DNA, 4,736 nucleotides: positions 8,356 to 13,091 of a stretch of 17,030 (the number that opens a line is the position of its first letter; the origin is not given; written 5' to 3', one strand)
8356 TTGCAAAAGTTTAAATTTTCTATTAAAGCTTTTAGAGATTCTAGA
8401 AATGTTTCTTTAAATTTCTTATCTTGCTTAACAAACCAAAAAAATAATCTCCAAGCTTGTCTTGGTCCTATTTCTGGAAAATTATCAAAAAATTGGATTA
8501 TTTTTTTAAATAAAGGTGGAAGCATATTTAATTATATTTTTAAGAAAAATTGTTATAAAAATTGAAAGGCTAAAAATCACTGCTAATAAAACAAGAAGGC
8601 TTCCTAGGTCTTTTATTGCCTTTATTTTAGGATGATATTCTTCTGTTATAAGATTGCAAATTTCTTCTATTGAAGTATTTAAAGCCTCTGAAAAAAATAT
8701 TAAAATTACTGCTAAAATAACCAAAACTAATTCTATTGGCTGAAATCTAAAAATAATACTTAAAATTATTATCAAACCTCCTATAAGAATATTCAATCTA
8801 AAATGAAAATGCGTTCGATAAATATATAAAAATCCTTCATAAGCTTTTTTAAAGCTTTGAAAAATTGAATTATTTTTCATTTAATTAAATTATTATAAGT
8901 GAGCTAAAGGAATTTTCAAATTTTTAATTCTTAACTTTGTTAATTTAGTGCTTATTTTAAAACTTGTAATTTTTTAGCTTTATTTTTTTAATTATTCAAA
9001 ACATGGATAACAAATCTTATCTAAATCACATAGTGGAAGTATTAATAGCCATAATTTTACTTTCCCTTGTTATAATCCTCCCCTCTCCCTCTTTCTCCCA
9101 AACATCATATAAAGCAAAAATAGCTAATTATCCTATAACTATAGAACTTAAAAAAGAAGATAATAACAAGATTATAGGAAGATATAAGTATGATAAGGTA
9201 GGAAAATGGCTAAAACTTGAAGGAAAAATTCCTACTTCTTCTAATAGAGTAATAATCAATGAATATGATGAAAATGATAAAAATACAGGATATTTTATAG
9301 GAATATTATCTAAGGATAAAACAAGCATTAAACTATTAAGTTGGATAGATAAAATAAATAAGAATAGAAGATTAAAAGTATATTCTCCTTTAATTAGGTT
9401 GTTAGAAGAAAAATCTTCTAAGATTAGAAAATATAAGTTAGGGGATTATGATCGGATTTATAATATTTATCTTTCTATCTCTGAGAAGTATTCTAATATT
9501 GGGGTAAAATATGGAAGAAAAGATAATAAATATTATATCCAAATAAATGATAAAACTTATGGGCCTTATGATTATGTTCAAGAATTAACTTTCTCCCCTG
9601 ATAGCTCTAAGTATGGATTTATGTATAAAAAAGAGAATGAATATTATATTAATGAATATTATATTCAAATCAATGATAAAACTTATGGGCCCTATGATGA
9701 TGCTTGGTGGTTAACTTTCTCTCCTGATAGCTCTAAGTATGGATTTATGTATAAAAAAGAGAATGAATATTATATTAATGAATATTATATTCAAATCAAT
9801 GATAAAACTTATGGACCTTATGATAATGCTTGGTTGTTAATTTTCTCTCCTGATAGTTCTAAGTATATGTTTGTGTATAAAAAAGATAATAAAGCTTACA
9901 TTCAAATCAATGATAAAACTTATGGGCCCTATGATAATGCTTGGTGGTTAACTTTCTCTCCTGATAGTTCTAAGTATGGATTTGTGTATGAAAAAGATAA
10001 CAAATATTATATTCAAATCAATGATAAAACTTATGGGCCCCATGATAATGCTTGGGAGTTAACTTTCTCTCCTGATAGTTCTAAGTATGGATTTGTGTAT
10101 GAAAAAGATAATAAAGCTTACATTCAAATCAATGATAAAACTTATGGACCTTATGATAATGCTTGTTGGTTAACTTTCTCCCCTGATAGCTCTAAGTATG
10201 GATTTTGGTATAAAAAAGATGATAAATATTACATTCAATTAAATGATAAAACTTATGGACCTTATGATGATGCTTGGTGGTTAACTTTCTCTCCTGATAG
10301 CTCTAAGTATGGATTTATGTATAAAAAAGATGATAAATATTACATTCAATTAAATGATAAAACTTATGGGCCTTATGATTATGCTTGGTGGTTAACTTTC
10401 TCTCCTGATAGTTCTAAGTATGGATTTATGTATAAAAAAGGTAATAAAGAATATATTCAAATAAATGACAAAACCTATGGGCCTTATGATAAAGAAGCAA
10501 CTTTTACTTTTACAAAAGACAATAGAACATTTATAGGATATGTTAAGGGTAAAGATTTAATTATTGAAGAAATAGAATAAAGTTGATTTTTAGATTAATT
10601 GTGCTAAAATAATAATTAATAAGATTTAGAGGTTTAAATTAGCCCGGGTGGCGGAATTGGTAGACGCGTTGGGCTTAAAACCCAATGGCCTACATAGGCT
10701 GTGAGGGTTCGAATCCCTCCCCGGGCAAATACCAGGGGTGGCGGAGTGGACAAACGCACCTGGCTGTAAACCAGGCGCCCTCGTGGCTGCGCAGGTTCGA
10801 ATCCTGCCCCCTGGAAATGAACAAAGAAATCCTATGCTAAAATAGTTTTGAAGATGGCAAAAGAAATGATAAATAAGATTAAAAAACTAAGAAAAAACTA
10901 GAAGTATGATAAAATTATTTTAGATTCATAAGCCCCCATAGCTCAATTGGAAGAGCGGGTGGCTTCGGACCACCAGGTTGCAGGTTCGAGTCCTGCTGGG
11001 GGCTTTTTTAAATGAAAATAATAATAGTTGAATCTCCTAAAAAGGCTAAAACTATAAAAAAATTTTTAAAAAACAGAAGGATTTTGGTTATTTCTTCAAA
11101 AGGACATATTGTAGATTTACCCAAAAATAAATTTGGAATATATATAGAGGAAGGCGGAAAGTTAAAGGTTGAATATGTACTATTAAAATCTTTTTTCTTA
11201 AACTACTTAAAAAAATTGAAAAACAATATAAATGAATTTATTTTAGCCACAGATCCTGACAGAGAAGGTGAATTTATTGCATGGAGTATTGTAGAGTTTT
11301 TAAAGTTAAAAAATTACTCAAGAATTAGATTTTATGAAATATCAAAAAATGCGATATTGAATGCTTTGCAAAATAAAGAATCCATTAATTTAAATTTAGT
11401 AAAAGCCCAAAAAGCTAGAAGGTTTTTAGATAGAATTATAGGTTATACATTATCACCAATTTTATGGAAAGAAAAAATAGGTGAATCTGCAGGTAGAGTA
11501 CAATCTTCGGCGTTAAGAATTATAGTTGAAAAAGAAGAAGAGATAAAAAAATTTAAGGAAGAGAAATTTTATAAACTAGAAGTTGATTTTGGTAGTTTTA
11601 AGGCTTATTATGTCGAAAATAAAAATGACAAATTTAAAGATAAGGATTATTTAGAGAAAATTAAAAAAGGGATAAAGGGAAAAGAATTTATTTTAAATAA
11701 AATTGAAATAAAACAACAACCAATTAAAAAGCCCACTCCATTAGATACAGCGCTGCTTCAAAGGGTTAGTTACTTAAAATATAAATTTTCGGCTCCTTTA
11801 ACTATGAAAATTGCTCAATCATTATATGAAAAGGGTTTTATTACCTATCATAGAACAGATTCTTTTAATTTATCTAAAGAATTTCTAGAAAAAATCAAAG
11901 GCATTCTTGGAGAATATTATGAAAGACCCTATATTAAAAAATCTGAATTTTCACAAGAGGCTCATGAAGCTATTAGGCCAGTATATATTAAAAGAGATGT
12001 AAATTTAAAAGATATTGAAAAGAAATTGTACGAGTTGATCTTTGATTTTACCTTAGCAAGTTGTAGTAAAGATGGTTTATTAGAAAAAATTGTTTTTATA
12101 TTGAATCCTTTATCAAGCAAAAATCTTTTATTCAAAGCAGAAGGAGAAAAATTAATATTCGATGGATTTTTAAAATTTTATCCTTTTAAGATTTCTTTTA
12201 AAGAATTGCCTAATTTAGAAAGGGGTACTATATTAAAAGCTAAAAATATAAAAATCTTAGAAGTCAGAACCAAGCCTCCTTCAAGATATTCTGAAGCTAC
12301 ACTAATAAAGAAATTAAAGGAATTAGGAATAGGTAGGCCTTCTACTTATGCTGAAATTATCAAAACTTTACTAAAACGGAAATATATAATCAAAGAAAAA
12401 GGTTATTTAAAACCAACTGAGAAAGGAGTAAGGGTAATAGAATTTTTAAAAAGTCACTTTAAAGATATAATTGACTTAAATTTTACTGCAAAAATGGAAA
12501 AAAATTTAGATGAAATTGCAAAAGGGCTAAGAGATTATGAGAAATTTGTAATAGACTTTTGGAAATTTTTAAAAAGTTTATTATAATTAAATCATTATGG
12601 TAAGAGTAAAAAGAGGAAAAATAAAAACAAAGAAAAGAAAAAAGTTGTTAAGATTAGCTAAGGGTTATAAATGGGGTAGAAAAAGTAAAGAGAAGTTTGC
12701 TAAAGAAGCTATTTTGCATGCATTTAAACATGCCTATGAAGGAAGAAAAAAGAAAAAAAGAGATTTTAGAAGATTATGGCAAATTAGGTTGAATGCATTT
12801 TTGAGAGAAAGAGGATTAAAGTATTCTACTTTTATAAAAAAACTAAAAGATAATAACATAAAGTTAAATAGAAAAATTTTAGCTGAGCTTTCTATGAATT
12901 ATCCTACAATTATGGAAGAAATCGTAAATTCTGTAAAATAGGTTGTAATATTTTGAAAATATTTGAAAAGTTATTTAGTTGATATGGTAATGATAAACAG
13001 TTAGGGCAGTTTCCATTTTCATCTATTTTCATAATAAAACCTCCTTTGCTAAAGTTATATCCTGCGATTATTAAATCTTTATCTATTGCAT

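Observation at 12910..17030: Candidate two-gene surface module: FN3-stalk protein translationally coupled (ATGA) to the pilin-discoidin-propeller gene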

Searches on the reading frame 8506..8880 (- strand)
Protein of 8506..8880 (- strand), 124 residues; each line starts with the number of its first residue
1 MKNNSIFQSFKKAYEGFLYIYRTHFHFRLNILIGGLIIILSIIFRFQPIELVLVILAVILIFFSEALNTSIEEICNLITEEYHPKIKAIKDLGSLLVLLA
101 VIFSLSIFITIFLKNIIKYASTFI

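Call 7: search_protein_families(library=pfam, proteins=[window:8506-8880:-], max_evalue=0.01)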
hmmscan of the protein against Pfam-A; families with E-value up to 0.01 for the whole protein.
window:8506-8880:- (124 aa): 1 family
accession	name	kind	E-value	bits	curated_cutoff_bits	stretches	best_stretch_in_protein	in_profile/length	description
PF01219.24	DAGK_prokar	-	9.2e-26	90.1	22.3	1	12-112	2-102/102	Prokaryotic diacylglycerol kinase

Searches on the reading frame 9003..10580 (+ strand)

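Call 7: search_protein_families(library=pfam, proteins=[window:9003-10580:+], max_evalue=0.01)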
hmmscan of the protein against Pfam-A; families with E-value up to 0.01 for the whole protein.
window:9003-10580:+ (525 aa): 3 families
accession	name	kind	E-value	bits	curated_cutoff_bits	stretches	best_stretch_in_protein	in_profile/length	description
PF14237.11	GYF_2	-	4.6e-06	26.7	25.8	0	177-192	1-16/50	GYF domain 2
PF09561.16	RE_HpaII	-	5.4e-06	26.4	25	0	429-451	332-354/359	HpaII restriction endonuclease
PF17970.7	bMG1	-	0.00034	21.1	26.4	0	332-354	38-60/105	Bacterial Alpha-2-macroglobulin MG1 domain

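Call 21: search_protein_families(library=ncbifam, proteins=[window:9003-10580:+], max_evalue=1)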
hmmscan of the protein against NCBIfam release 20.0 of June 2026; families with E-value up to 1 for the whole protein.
window:9003-10580:+ (525 aa): 3 families
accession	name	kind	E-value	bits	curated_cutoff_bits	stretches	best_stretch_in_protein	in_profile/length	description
NF045725.1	TmcD_fam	equivalog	1.2e-38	133.1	440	7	279-361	310-394/412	electron transfer complex subunit TmcD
NF012215.1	D_ala_D_lac_VanD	exception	8.8e-05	22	700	0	427-452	67-92/343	D-alanine--(R)-lactate ligase VanD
NF012217.1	D_ala_D_lac_VanA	exception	0.013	14.8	775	0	384-417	61-94/343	D-alanine--(R)-lactate ligase VanA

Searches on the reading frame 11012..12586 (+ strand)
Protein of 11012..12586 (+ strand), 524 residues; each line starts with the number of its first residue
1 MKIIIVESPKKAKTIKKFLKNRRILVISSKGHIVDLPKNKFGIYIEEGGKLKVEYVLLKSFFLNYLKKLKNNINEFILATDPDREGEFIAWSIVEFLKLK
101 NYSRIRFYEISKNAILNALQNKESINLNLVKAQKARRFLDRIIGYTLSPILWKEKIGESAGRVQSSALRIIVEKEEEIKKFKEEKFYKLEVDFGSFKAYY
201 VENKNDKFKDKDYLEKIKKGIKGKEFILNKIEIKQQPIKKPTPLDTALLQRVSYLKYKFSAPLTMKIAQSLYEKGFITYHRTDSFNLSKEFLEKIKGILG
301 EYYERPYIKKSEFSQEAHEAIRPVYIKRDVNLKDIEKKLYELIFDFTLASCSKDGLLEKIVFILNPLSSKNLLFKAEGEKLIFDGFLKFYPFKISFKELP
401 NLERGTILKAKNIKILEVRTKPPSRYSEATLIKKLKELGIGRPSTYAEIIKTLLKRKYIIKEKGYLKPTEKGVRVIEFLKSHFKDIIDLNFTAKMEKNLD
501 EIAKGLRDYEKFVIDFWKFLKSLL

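Call 7: search_protein_families(library=pfam, proteins=[window:11012-12586:+], max_evalue=0.01)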
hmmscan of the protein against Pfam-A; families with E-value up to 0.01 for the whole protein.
window:11012-12586:+ (524 aa): 4 families
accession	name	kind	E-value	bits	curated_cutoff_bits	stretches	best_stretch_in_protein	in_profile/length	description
PF01131.25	Topoisom_bac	-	5.3e-110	368.7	35.1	1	125-513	2-410/411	DNA topoisomerase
PF01751.28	Toprim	-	1.2e-20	73.9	23.1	1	2-110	1-96/96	Toprim domain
PF13662.12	Toprim_4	-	0.0019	18.9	25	1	46-98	26-73/85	Toprim domain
PF17020.10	DUF5097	-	0.0025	18.6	29.7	0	446-502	26-83/119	Domain of unknown function (DUF5097)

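Call 78: find_encoding_contigs(protein=window:11012-12586:+, flank=10000, max_places=4)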
Protein window:11012-12586:+ (524 aa): 2 contigs read that carry it; 2 places shown.
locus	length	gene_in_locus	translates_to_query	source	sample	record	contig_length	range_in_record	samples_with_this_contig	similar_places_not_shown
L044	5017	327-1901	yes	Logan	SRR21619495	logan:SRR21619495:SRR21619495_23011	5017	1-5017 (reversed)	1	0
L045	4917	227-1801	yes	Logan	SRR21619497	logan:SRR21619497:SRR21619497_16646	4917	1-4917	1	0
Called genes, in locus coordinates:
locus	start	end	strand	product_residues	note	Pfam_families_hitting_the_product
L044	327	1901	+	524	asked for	PF01751:Toprim, PF01131:Topoisom_bac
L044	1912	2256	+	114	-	PF00453:Ribosomal_L20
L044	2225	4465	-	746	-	-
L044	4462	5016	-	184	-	?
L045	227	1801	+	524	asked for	PF01751:Toprim, PF01131:Topoisom_bac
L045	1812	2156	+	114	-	PF00453:Ribosomal_L20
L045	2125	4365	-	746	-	-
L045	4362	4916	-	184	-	?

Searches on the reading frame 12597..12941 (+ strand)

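Call 7: search_protein_families(library=pfam, proteins=[window:12597-12941:+], max_evalue=0.01)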
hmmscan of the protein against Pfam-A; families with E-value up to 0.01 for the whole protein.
window:12597-12941:+ (114 aa): 1 family
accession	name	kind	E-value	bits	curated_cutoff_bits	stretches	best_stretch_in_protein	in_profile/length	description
PF00453.23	Ribosomal_L20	-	2.5e-32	111.6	30.8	1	3-107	1-105/107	Ribosomal protein L20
